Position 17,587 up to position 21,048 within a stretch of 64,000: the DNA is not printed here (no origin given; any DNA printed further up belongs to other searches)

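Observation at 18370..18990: AT-rich block inside the RM gene coincides with the predicted target-recognition domain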

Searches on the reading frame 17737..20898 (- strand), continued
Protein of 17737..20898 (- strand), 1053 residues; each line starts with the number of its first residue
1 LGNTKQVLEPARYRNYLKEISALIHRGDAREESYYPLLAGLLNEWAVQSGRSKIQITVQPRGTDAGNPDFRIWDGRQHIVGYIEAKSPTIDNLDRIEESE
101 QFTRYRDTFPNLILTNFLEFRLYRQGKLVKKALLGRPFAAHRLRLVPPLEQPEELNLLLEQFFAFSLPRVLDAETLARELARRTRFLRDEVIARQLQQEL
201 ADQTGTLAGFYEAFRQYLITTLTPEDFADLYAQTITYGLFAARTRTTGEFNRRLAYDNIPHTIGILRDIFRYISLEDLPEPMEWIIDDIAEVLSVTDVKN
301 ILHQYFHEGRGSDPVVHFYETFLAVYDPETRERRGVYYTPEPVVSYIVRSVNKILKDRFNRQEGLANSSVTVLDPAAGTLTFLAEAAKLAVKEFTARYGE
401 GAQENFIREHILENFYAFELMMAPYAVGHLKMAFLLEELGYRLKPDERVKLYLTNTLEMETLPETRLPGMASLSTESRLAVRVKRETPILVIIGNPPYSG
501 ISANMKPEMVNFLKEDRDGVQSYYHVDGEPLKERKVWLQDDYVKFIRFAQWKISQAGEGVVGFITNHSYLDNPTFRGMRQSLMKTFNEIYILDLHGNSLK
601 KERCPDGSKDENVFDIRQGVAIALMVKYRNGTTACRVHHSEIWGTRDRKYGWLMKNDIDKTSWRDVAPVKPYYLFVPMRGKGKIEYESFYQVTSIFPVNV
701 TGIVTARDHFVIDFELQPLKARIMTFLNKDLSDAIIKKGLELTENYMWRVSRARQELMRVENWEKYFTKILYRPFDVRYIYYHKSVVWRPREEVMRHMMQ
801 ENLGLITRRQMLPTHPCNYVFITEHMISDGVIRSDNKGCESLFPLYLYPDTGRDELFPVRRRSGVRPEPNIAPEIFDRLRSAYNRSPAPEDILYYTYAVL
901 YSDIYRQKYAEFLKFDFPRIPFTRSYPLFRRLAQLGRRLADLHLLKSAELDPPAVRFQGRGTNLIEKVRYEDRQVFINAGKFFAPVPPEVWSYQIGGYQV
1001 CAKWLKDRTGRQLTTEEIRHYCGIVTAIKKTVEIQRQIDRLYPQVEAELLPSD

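Call 41: find_encoding_contigs(protein=P0007, flank=4000, max_places=1)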
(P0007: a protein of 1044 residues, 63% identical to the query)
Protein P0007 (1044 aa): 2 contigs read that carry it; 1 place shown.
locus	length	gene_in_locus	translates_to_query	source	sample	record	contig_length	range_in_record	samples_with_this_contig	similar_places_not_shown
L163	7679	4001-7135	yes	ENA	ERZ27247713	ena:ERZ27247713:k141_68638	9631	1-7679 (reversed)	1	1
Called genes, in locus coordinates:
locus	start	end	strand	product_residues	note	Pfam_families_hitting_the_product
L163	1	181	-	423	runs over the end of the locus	PF02463:SMC_N, PF11398:DUF2813 (faint), PF13175:AAA_15, PF13476:AAA_23 (weak), PF13304:AAA_21, PF13175:AAA_15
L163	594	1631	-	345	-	PF13414:TPR_11, PF13432:TPR_16, PF14559:TPR_19, PF00515:TPR_1, PF07719:TPR_2, PF13414:TPR_11, PF13431:TPR_17, PF00515:TPR_1, +10 more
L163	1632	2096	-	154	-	-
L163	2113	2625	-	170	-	PF13274:SocA_Panacea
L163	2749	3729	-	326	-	PF13676:TIR_2, PF11848:DUF3368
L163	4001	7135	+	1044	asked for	PF02384:N6_Mtase, PF18135:Type_ISP_C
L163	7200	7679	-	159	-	?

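Call 42: search_solved_structures(query=A1, max_evalue=0.001, show_alignments=2)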
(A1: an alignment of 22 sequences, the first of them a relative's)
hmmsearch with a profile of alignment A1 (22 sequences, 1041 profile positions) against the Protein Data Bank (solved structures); distinct sequences matched with E-value up to 0.001: 3.
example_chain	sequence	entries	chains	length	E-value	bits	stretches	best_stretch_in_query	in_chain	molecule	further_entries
7lo5_A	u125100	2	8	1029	7.8e-67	229.1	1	306-931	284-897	Site-specific DNA-methyltransferase (adenine-specific)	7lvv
4xqk_A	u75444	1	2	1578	3.3e-66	227.1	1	302-988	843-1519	LlaBIII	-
5ffj_A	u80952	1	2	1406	6.1e-57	196.4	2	302-834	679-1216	Endonuclease and methylase LlaGI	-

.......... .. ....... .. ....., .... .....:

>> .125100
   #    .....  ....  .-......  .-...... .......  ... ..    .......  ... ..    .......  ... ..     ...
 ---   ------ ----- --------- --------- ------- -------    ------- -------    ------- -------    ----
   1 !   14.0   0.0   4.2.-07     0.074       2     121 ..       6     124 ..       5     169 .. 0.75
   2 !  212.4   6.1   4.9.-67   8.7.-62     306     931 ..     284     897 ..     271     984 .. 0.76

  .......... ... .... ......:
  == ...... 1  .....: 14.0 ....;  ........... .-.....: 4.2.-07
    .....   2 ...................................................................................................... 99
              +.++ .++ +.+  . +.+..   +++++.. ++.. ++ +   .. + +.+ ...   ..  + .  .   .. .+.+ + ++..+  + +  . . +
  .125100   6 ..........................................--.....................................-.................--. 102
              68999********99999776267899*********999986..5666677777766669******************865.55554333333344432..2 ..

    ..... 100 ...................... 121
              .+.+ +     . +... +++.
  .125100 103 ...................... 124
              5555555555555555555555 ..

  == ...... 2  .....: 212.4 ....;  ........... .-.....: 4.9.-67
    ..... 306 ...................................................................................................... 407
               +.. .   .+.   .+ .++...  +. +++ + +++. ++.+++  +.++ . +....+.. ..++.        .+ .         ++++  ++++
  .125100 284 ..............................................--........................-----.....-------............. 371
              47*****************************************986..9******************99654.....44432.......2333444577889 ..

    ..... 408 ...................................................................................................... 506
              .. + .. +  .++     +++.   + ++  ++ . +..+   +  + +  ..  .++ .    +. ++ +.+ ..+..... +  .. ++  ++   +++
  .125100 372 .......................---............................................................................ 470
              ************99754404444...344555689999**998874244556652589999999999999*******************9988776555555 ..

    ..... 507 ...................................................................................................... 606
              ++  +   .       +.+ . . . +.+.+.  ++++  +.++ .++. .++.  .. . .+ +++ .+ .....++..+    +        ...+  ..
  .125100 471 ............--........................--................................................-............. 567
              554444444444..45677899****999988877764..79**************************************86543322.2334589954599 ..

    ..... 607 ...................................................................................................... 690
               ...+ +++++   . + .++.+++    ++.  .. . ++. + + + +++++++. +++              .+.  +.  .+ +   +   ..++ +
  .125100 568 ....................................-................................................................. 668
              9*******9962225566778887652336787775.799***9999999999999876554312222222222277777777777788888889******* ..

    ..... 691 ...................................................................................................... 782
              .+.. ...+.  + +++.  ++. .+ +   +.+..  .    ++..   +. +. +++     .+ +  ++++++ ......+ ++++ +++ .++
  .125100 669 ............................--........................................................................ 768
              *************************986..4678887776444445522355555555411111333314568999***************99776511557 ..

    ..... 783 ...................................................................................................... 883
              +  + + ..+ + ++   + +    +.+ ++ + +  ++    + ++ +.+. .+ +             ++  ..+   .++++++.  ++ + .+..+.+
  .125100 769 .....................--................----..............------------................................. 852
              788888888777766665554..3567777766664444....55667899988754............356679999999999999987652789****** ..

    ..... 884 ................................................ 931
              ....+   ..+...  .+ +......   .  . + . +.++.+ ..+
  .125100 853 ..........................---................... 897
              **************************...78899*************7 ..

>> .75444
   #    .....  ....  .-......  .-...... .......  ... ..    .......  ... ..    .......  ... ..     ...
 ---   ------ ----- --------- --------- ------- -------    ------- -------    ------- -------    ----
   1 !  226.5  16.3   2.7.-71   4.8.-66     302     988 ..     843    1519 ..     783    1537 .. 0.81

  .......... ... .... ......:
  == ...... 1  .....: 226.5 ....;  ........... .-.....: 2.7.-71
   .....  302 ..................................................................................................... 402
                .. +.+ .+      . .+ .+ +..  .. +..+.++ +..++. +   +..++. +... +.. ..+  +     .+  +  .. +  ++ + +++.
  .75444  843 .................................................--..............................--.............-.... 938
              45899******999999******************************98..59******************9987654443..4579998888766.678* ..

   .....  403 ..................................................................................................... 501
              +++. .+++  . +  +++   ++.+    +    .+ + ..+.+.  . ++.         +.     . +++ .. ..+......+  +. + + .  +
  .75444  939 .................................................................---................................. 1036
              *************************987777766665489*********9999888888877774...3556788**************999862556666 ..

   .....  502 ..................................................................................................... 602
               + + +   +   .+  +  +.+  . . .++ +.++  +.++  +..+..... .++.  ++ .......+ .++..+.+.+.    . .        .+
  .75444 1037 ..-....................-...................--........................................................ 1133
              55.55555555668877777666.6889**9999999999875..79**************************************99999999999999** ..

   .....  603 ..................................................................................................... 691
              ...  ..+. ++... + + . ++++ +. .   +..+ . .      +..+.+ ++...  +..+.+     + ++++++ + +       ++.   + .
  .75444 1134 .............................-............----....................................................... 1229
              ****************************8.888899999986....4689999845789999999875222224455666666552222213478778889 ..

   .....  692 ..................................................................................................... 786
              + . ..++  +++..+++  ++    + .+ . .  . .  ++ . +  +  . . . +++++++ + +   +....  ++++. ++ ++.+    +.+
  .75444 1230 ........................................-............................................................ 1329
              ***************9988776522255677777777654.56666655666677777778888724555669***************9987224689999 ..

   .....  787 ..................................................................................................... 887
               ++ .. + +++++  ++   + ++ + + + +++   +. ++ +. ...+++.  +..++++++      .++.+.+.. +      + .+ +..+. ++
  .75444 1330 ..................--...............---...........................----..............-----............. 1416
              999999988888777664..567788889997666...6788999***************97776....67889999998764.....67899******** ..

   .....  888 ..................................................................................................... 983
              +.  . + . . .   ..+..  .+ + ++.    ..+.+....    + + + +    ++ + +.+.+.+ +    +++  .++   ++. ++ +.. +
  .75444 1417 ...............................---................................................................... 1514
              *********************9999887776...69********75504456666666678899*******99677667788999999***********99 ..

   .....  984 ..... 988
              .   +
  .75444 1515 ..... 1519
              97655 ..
